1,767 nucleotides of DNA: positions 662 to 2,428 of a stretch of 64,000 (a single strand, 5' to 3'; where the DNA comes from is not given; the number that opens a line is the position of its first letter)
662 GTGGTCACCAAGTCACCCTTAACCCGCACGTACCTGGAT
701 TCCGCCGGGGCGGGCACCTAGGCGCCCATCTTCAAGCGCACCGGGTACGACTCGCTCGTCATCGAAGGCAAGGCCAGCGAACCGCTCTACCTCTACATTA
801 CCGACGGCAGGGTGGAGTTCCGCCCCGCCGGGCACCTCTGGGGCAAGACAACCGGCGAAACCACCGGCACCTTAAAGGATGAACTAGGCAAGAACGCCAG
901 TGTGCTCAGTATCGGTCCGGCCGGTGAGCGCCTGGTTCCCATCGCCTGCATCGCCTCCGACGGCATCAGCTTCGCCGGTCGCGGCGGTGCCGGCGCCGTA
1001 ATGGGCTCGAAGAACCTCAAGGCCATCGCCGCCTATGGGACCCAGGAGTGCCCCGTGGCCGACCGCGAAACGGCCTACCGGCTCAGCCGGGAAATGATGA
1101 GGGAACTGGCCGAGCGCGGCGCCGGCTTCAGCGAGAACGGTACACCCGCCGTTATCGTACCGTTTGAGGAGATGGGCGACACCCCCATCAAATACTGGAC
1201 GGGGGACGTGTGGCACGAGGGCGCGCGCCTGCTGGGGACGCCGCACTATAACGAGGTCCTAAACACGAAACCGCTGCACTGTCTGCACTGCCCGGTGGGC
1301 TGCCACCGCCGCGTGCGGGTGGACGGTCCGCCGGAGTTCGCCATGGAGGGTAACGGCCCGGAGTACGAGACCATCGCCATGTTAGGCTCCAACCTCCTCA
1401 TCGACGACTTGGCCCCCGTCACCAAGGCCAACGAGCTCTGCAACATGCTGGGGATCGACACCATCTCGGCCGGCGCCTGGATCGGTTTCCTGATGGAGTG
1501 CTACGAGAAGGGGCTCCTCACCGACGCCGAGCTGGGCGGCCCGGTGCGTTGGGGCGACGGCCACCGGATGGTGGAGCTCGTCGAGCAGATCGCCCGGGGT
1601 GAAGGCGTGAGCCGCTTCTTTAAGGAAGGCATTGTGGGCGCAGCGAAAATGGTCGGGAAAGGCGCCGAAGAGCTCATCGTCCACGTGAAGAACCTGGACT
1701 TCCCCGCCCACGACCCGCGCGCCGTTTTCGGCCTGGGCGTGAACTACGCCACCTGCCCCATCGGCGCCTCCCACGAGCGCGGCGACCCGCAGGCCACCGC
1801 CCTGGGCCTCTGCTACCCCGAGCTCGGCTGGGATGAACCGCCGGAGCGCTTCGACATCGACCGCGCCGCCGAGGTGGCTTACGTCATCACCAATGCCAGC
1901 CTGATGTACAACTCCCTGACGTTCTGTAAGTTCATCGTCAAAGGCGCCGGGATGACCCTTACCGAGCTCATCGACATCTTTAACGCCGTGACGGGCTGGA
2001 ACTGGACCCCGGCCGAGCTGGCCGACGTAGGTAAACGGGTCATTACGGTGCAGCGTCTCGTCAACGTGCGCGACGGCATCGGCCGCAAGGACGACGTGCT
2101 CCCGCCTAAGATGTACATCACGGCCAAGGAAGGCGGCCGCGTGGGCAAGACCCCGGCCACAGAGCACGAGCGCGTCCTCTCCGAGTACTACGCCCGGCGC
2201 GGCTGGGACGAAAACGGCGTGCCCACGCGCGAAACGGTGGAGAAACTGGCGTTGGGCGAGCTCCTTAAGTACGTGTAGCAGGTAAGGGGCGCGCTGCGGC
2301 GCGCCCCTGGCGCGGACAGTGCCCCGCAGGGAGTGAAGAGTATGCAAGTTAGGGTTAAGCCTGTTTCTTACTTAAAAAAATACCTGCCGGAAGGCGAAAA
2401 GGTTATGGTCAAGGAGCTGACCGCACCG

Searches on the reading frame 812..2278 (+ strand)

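Call 75: search_protein_families(library=pfam, proteins=[window:812-2278:+], max_evalue=0.00001)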
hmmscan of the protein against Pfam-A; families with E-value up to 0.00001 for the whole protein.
window:812-2278:+ (488 aa): 2 families
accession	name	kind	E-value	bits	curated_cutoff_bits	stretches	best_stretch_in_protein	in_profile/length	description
PF01314.23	AFOR_C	-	3e-111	372.7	27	1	93-481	4-385/385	Aldehyde ferredoxin oxidoreductase, domains 2 & 3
PF02730.20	AFOR_N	-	7.2e-25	88.3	29.8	1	2-77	125-199/199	Aldehyde ferredoxin oxidoreductase, N-terminal domain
